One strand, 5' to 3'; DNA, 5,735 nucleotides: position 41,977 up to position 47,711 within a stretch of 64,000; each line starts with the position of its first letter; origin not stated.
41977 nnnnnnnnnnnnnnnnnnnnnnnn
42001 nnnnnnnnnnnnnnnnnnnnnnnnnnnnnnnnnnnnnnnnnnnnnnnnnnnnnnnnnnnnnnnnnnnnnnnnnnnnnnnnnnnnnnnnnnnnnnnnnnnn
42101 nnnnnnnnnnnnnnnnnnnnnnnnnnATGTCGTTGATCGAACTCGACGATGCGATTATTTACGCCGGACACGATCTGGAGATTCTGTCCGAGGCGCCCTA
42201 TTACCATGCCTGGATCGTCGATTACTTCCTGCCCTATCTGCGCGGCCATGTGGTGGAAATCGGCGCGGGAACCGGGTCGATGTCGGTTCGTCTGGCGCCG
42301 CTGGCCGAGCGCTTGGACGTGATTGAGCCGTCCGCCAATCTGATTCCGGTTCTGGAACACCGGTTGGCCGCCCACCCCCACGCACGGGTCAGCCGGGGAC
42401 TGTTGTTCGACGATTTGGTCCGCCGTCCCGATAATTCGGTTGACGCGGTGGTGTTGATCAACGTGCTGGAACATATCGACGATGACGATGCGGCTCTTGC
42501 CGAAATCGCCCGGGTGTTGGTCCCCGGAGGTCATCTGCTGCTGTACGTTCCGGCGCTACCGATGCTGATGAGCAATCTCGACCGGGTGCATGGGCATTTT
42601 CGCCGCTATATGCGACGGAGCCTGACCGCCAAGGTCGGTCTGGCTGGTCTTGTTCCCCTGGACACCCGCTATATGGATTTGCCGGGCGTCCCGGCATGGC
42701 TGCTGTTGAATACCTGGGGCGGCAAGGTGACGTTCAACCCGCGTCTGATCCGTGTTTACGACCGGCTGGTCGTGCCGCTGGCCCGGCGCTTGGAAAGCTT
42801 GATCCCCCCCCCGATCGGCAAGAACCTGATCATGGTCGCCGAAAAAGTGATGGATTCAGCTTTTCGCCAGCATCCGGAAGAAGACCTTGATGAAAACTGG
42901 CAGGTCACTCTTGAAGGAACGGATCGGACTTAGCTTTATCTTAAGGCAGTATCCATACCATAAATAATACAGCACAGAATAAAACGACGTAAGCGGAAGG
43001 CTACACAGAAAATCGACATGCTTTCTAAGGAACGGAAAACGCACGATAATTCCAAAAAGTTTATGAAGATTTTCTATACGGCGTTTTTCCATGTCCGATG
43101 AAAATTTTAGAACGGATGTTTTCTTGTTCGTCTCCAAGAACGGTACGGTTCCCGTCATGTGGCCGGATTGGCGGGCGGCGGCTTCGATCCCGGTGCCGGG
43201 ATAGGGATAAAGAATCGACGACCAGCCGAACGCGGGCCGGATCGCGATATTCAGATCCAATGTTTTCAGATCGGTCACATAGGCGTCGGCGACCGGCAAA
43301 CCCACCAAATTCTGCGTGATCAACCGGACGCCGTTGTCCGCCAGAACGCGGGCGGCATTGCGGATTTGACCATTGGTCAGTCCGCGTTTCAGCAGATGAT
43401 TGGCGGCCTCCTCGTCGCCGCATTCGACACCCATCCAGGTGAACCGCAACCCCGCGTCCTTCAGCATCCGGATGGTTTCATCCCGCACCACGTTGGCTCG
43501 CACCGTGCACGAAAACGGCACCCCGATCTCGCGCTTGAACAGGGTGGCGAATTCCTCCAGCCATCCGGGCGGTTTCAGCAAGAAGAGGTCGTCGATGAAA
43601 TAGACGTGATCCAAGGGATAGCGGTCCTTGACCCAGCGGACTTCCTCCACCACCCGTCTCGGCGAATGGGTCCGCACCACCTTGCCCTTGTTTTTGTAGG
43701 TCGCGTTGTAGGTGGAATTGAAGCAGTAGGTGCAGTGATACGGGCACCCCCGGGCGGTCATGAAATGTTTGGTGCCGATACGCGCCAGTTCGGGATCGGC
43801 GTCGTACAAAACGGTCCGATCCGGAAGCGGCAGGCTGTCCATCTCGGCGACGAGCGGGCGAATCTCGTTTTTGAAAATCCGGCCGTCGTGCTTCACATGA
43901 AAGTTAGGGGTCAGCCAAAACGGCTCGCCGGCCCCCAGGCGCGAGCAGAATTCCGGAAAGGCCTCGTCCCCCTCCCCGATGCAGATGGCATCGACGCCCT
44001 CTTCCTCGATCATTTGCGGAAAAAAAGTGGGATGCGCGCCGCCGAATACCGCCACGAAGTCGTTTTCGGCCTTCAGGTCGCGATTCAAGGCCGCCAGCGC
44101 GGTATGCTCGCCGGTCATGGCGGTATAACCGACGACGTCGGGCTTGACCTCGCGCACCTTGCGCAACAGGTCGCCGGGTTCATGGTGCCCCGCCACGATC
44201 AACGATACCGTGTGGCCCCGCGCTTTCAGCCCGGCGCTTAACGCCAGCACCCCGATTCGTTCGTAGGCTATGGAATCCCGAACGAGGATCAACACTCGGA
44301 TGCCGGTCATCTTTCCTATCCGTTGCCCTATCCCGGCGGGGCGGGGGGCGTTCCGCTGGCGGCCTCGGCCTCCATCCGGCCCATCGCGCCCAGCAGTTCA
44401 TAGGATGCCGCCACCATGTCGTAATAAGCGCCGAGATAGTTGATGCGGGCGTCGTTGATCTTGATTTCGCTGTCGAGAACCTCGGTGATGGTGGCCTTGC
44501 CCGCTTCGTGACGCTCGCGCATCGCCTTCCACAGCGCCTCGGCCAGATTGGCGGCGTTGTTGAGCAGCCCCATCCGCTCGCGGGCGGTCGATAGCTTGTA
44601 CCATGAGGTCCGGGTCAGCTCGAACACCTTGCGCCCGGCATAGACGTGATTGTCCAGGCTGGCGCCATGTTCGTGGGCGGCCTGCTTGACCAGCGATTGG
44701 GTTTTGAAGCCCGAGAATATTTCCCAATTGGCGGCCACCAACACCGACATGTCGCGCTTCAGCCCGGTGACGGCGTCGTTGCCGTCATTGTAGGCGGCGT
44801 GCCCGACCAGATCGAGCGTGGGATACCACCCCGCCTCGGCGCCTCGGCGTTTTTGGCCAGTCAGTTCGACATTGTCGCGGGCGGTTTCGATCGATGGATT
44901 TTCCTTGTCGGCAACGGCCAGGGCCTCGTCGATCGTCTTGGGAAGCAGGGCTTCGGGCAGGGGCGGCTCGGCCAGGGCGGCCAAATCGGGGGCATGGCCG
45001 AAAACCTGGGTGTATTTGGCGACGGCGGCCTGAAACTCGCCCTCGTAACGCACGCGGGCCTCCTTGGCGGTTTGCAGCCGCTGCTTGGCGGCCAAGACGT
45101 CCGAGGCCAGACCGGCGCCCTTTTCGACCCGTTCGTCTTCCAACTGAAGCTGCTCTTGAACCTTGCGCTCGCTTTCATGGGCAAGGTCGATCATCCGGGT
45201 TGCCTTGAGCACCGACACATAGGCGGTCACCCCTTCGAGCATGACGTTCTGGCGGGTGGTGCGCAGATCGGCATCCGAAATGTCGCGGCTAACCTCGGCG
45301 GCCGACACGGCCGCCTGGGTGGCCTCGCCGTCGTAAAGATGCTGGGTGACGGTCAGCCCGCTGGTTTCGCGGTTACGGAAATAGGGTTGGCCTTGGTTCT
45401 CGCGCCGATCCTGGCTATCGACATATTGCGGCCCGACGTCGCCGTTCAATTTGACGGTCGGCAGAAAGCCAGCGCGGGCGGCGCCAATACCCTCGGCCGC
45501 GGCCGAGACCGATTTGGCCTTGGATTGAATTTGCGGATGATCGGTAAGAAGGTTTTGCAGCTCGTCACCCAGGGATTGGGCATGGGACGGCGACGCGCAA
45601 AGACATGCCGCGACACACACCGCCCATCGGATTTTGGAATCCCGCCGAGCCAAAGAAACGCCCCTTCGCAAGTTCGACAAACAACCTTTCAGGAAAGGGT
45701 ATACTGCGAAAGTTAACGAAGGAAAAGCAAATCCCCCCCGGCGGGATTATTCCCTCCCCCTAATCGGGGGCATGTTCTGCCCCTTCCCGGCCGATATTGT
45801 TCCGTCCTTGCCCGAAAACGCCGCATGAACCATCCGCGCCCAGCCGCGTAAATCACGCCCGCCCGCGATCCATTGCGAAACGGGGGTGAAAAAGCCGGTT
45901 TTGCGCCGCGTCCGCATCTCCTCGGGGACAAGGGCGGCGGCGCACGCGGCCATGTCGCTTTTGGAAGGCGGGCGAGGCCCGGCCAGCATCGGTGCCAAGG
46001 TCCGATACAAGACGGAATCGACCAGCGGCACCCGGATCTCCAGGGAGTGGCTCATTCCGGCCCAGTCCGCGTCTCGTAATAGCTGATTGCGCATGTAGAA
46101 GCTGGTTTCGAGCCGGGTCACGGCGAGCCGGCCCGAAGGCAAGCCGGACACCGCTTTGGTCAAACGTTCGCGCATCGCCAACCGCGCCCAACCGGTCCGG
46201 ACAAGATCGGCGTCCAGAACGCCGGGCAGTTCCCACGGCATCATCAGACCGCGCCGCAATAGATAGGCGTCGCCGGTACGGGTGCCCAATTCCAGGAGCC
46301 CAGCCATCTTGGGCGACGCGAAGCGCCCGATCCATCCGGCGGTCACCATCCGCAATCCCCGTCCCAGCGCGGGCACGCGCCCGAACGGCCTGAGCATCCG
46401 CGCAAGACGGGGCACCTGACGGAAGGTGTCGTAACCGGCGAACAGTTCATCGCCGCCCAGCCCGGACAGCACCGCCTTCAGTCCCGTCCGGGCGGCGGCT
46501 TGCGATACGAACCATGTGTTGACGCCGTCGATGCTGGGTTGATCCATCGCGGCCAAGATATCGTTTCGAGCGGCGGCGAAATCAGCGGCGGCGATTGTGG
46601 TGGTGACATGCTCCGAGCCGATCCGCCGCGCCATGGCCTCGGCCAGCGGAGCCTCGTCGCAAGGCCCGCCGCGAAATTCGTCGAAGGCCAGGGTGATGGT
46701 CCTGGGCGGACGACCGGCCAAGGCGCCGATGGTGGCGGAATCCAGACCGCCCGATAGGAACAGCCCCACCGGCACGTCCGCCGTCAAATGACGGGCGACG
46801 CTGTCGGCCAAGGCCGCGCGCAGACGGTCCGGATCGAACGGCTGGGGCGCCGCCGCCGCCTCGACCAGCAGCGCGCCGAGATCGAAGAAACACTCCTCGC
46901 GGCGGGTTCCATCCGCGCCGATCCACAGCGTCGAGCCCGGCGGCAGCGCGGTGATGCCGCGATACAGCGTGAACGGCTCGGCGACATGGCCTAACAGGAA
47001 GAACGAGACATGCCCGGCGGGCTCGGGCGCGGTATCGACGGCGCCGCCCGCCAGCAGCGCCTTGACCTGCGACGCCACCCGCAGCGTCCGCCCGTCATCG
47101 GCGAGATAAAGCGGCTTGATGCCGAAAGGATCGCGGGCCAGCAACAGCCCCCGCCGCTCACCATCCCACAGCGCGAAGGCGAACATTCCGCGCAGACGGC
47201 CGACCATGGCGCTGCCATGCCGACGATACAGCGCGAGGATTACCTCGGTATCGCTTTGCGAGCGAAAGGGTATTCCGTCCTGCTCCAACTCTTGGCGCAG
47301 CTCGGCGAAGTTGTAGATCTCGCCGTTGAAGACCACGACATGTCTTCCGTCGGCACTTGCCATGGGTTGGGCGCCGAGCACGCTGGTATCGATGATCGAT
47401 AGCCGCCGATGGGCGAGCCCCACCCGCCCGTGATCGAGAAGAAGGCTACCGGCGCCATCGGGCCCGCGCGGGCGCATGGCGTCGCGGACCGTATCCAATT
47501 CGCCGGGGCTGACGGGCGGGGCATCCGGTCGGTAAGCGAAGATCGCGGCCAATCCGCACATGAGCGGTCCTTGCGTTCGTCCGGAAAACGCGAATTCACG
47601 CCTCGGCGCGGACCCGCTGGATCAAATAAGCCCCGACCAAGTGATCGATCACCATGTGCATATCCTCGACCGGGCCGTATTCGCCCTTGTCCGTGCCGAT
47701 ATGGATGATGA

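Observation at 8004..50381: Exceptional density of GT-C-like membrane proteins and gtr-like modules: seven candidate periplasmic glycosyltransferases in about 42 kb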

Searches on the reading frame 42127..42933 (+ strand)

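Call 9: search_protein_families(library=pfam, proteins=[window:42127-42933:+], max_evalue=0.01)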
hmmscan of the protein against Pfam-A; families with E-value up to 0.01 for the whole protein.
window:42127-42933:+ (268 aa): 8 families
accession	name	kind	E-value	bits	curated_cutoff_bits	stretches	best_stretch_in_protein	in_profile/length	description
PF08241.18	Methyltransf_11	-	1.1e-15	58.5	21.2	1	43-138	1-94/95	Methyltransferase domain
PF08242.18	Methyltransf_12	-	2.5e-14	54.2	30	1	43-137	1-98/98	Methyltransferase domain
PF13649.12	Methyltransf_25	-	1.3e-13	51.8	27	1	42-135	1-97/97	Methyltransferase domain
PF13489.12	Methyltransf_23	-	1.7e-12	47.8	27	1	38-175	22-159/164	Methyltransferase domain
PF13847.12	Methyltransf_31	-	1.9e-05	24.8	27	1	41-141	6-111/145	Methyltransferase domain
PF00398.26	RrnaAD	-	0.0016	18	24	1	41-85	33-77/263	Ribosomal RNA adenine dimethylase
PF01209.24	Ubie_methyltran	-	0.0025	17.6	20.1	1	41-138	50-150/233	ubiE/COQ5 methyltransferase family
PF20922.3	Anamorsin_N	-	0.0085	16.3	27.1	0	104-176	51-117/163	Anamorsin, N-terminal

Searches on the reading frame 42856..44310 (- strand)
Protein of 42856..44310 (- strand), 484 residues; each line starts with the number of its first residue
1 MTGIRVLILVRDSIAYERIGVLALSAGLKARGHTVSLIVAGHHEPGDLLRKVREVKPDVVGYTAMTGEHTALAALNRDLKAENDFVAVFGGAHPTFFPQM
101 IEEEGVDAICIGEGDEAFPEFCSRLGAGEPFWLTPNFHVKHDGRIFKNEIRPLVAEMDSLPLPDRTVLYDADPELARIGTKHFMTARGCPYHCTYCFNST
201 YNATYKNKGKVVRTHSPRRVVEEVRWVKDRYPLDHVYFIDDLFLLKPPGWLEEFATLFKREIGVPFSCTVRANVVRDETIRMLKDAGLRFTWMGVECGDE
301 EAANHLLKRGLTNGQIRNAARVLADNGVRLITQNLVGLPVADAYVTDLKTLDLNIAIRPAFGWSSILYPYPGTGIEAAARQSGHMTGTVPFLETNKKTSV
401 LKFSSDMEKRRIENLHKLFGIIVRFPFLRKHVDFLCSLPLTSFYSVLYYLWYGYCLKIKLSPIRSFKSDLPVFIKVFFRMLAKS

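Call 9: search_protein_families(library=pfam, proteins=[window:42856-44310:-], max_evalue=0.01)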
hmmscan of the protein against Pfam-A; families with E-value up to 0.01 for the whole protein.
window:42856-44310:- (484 aa): 2 families
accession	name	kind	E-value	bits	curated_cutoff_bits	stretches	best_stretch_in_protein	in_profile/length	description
PF02310.24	B12-binding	-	2.8e-18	66.4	32.1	1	17-121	13-120/121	B12 binding domain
PF04055.27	Radical_SAM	-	5e-18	66.3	29.5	1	186-340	4-154/166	Radical SAM superfamily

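Call 75: search_protein_families(library=ncbifam, proteins=[window:42856-44310:-], max_evalue=0.001)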
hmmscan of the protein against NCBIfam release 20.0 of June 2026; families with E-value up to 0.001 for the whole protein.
window:42856-44310:- (484 aa): 18 families
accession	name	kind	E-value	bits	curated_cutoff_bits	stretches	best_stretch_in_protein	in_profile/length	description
TIGR03471.1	HpnJ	equivalog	1.2e-30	106.9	577.6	1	74-390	86-398/472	hopanoid biosynthesis associated radical SAM protein HpnJ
TIGR03975.1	rSAM_ocin_1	subfamily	4.7e-25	88.1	281.85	1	48-366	120-442/606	RiPP maturation radical SAM C-methyltransferase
TIGR04072.2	rSAM_ladder_B12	equivalog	1.4e-24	86.5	360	1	19-342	19-335/443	lipid biosynthesis B12-binding/radical SAM protein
TIGR02026.1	BchE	equivalog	2.4e-20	72.9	481.35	1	19-339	23-348/497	magnesium-protoporphyrin IX monomethyl ester anaerobic oxidative cyclase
NF050148.1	rSAM_ApyD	equivalog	1.1e-18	66.9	750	1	20-376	27-390/645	RiPP biosynthesis radical SAM protein ApyD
TIGR04367.1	HpnR_B12_rSAM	equivalog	4.9e-18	64.9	650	1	16-375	20-369/490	hopanoid C-3 methylase HpnR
NF033070.1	rSAM_AprD4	equivalog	4.7e-17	62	500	1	156-388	169-399/456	AprD4 family radical SAM diol-dehydratase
TIGR04385.1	B12_rSAM_cofa1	equivalog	1.5e-15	57.4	450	1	84-340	99-348/438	B12 lower ligand biosynthesis radical SAM protein BzaD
TIGR04013.1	B12_SAM_MJ_1487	hypoth_equivalog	1.4e-14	53.8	251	1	45-227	31-192/382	TIGR04013 family B12-binding domain/radical SAM domain-containing protein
TIGR04479.1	bcpD_PhpK_rSAM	subfamily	1.3e-13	50.1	600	1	113-361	179-413/504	PhpK family radical SAM P-methyltransferase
NF038361.1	rSAM_Sden_1168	equivalog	6.2e-12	44.8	575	1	83-340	169-435/560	Sden_1168 family B12-binding radical SAM P-methyltransferase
TIGR04014.1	B12_SAM_MJ_0865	equivalog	1.4e-11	43.9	360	1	47-228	29-202/434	methyl-coenzyme M reductase glutamine C-methyltransferase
TIGR04295.1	B12_rSAM_oligo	hypoth_equivalog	1.5e-10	40.4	400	1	175-345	194-351/422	TIGR04295 family B12-binding domain-containing radical SAM protein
NF033712.0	B12_rSAM_KedN5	subfamily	1.5e-09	36.6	700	1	52-226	58-235/624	KedN5 family methylcobalamin-dependent radical SAM C-methyltransferase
TIGR04190.1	B12_SAM_Ta0216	equivalog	2.7e-09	36.2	500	1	87-261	112-298/554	TIGR04190 family B12-binding domain/radical SAM domain protein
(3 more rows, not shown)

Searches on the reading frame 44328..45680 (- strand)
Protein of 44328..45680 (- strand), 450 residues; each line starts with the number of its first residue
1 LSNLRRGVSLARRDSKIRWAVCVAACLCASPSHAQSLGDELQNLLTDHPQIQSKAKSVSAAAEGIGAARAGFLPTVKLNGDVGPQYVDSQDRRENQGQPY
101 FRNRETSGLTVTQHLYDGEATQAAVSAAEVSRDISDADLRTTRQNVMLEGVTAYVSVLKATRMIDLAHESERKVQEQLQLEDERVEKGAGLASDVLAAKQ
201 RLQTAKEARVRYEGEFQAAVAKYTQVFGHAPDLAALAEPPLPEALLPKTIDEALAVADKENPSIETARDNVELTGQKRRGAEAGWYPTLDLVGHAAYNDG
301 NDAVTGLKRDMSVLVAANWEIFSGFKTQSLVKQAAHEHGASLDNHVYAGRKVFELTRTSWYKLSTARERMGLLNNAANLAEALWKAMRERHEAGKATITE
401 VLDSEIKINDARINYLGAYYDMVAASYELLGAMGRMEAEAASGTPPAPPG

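Call 9: search_protein_families(library=pfam, proteins=[window:44328-45680:-], max_evalue=0.01)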
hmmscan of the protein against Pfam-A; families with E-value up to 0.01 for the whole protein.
window:44328-45680:- (450 aa): 1 family
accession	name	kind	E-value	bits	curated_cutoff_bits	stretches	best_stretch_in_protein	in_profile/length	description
PF02321.23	OEP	-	1.2e-55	188.6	22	2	41-228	5-187/187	Outer membrane efflux protein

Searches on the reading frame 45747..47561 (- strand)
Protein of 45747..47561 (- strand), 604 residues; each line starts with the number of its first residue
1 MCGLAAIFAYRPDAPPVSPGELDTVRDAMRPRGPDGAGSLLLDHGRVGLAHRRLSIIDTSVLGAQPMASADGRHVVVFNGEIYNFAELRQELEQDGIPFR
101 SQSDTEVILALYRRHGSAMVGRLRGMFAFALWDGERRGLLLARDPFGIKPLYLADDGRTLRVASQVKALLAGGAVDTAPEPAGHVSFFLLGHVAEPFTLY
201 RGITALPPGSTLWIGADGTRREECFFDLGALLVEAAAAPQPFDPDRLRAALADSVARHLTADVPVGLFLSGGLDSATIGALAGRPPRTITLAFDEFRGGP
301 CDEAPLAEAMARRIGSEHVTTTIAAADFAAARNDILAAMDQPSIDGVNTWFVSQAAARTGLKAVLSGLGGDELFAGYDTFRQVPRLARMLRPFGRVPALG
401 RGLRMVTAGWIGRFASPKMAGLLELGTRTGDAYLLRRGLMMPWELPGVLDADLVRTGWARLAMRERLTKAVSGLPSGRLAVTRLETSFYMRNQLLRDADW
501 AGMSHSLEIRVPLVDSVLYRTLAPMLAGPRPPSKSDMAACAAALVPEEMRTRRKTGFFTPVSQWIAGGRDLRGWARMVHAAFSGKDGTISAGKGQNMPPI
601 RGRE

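Call 5: search_protein_families(library=pfam, proteins=[window:45747-47561:-], max_evalue=0.01)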
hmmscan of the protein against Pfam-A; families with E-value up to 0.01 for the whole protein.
window:45747-47561:- (604 aa): 4 families
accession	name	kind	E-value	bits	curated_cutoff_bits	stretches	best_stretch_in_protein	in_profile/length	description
PF00733.27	Asn_synthase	-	5.2e-53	181.4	21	1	247-576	2-305/354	Asparagine synthase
PF13537.11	GATase_7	-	2.3e-45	154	25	1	51-171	1-123/123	Glutamine amidotransferase domain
PF13522.11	GATase_6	-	3.8e-43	147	27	1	36-164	3-129/130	Glutamine amidotransferase domain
PF12481.13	DUF3700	-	0.00067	19.6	27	1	76-184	79-191/228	Aluminium induced protein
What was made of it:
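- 45747..47561 (-): AsnB-like amidotransferase 2, in the c7 operon. Asn_synthase E 5e-53 (call 5).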

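Call 75: search_protein_families(library=ncbifam, proteins=[window:45747-47561:-], max_evalue=0.001)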
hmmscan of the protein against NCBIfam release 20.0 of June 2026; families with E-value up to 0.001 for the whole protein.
window:45747-47561:- (604 aa): 9 families
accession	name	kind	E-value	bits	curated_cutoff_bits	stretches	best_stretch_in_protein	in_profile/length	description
TIGR01536.1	asn_synth_AEB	equivalog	6.7e-106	355.3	267.1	1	2-557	1-517/517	asparagine synthase (glutamine-hydrolyzing)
TIGR03108.1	eps_aminotran_1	hypoth_equivalog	1.3e-96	324.7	816.9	1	1-568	1-572/628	XrtA/PEP-CTERM system amidotransferase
TIGR03104.1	trio_amidotrans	equivalog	1.4e-86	291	570.1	1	1-383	1-386/589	N-acetylglutaminylglutamine amidotransferase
NF006949.0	PRK09431.1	equivalog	3.1e-71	240.6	499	2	1-184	1-179/554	asparagine synthase B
NF033535.1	lass_lactam_cya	exception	2.3e-46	158.6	525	1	2-376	2-379/668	lasso peptide isopeptide bond-forming cyclase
TIGR01134.1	purF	equivalog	1.1e-14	54.7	350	1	45-178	64-210/432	amidophosphoribosyltransferase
NF033561.1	macrolact_Ik_Al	subfamily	4.1e-13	48.8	300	1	133-376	87-333/561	albusnodin/ikarugamycin family macrolactam cyclase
NF001484.0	PRK00331.1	subfamily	1.1e-12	47.1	381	1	45-170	65-199/601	isomerizing glutamine--fructose-6-phosphate transaminase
TIGR01135.1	glmS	equivalog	2.2e-12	46.3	418.05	1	45-171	64-199/607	glutamine--fructose-6-phosphate transaminase (isomerizing)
